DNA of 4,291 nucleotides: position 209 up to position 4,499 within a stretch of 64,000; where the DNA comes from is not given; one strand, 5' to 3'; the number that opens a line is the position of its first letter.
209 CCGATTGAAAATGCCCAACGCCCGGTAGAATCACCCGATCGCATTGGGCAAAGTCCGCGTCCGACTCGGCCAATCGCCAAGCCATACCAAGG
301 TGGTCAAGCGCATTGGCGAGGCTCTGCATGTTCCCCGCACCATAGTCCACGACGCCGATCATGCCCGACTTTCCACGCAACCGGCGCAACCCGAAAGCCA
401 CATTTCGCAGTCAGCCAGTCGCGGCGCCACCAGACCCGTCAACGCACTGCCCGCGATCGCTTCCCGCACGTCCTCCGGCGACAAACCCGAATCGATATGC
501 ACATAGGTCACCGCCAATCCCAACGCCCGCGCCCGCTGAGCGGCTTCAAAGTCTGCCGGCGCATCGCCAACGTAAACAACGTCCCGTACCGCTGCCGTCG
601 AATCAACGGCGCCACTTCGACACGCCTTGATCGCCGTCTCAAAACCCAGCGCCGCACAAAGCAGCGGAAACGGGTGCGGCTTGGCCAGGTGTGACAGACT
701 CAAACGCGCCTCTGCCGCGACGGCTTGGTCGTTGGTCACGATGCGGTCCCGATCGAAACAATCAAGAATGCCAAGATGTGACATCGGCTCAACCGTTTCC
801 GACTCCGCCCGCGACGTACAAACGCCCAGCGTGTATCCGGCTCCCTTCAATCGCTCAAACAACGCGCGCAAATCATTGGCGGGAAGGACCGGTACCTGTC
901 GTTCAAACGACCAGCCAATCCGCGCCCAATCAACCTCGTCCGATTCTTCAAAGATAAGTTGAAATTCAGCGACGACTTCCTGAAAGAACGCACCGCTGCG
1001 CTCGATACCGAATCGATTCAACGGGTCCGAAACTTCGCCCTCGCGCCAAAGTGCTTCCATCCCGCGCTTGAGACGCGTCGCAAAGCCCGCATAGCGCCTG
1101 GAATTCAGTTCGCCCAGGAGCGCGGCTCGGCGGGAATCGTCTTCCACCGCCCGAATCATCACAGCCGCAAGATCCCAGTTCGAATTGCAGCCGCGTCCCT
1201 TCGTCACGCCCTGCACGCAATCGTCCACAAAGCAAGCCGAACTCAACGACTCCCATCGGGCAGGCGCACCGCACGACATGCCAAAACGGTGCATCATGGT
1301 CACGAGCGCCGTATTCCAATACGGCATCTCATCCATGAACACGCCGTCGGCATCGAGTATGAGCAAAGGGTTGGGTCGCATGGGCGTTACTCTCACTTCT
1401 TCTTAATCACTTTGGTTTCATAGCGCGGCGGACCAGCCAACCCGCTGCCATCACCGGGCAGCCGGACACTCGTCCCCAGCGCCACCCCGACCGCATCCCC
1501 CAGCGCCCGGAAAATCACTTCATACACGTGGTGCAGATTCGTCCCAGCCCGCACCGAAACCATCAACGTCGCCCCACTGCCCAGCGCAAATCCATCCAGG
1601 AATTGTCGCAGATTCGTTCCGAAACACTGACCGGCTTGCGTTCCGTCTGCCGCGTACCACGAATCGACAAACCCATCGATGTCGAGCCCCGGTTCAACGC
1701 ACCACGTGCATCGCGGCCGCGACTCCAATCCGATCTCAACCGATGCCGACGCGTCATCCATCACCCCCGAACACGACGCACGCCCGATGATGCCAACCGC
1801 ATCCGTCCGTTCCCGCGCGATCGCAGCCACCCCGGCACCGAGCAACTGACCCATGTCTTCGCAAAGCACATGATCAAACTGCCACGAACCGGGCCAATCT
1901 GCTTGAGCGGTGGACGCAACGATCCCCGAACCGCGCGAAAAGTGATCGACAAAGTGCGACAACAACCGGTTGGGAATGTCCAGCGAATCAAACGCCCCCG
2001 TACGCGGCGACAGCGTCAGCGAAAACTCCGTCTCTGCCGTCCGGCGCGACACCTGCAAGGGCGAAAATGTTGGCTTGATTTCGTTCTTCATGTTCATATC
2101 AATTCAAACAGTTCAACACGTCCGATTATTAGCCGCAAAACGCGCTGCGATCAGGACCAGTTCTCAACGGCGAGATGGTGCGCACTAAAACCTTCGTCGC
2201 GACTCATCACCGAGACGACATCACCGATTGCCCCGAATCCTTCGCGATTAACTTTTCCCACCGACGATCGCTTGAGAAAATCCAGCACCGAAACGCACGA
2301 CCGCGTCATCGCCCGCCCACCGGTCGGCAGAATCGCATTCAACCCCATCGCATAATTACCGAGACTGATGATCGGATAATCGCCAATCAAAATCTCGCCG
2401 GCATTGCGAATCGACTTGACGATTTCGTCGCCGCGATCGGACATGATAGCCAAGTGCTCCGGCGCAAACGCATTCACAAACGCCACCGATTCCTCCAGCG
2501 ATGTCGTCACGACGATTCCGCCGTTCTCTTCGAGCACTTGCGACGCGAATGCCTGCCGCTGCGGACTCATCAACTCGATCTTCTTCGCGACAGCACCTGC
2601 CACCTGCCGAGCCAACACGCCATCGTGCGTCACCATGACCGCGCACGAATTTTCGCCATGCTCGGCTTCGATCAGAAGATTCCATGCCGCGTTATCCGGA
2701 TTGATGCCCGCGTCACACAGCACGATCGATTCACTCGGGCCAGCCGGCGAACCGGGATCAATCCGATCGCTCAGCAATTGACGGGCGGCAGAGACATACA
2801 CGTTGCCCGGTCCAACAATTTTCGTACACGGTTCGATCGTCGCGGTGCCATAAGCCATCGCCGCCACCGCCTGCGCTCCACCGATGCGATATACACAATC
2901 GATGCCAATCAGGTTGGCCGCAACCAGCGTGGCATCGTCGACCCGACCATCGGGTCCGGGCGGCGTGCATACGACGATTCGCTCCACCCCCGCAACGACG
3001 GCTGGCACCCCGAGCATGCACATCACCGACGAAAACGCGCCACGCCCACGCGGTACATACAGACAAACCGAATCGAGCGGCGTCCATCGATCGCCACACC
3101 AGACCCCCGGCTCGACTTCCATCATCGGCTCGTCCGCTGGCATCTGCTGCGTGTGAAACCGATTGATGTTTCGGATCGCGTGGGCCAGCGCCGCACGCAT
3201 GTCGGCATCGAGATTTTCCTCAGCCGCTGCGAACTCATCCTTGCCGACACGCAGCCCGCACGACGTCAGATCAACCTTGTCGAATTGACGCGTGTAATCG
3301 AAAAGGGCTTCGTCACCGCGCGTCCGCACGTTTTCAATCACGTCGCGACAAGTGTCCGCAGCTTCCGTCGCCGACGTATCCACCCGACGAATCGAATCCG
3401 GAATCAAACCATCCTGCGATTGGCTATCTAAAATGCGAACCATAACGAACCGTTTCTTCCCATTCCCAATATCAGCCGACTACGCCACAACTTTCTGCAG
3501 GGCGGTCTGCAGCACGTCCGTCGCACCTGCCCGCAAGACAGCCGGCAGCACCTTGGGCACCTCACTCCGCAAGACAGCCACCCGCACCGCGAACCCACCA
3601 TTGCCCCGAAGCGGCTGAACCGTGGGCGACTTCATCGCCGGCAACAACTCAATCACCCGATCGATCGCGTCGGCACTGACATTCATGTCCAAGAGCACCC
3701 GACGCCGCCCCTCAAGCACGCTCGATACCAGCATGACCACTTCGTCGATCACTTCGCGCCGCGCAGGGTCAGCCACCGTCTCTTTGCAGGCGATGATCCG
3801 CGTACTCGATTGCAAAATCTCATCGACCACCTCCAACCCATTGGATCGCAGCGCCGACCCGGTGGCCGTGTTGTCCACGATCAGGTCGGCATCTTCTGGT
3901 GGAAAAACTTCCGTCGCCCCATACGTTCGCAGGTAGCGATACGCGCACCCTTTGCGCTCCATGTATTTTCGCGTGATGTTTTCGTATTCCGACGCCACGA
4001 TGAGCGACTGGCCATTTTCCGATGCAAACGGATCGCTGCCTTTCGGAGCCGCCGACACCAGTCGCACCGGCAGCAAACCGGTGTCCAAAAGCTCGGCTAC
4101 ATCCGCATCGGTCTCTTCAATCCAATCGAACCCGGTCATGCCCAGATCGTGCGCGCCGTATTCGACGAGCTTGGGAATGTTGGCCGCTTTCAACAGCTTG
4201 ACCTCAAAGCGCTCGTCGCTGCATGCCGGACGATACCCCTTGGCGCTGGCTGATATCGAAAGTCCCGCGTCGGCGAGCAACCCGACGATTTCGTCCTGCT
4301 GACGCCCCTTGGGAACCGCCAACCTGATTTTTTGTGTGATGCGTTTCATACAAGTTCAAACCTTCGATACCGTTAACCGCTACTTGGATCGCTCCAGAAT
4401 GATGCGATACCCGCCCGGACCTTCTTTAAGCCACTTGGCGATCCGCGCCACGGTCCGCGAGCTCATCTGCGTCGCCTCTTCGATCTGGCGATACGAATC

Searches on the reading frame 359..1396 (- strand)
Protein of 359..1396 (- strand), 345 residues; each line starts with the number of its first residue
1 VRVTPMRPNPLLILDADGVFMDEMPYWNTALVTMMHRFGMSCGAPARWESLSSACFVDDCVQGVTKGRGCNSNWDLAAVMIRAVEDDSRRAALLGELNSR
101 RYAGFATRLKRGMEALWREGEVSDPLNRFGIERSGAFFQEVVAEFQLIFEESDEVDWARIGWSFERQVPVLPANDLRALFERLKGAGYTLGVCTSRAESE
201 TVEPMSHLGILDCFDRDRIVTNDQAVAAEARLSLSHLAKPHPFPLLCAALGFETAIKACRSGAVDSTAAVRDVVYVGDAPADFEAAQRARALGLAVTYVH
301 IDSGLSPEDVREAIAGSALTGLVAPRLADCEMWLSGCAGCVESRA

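Call 22: search_protein_families(library=pfam, proteins=[window:359-1396:-], max_evalue=0.001)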
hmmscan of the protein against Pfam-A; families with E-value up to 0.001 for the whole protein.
window:359-1396:- (345 aa): 2 families
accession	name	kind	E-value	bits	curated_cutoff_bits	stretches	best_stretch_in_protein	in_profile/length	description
PF00702.32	Hydrolase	-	5.1e-09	37.2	26.4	1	13-289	5-190/191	haloacid dehalogenase-like hydrolase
PF13419.12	HAD_2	-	7.7e-09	36.4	23.8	1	170-290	78-172/178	Haloacid dehalogenase-like hydrolase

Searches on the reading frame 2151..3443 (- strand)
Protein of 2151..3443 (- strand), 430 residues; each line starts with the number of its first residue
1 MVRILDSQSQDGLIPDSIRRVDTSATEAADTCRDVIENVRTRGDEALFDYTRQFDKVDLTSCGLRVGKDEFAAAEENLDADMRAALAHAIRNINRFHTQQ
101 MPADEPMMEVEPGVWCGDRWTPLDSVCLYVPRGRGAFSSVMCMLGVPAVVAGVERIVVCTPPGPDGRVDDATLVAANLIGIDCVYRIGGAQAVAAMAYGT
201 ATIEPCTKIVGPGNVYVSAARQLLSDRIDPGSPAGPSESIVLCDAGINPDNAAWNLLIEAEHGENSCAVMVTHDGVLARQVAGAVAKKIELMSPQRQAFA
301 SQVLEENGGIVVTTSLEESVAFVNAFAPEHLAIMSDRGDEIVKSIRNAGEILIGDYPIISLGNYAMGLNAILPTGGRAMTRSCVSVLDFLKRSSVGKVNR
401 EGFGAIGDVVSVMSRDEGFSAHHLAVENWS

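Call 22: search_protein_families(library=pfam, proteins=[window:2151-3443:-], max_evalue=0.001)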
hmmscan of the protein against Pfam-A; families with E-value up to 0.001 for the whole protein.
window:2151-3443:- (430 aa): 1 family
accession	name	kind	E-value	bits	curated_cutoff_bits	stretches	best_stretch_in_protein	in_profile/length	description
PF00815.25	Histidinol_dh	-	1.2e-136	456.4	27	1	20-427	3-408/411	Histidinol dehydrogenase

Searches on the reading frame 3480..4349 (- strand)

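Call 22: search_protein_families(library=pfam, proteins=[window:3480-4349:-], max_evalue=0.001)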
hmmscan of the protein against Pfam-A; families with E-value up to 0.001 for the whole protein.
window:3480-4349:- (289 aa): 2 families
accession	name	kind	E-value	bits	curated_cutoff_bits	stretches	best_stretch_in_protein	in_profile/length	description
PF01634.23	HisG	-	1.9e-36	125.8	25.5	1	54-205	1-153/158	ATP phosphoribosyltransferase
PF08029.16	HisG_C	-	1.3e-18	67.3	23.5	1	215-286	2-73/73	HisG, C-terminal domain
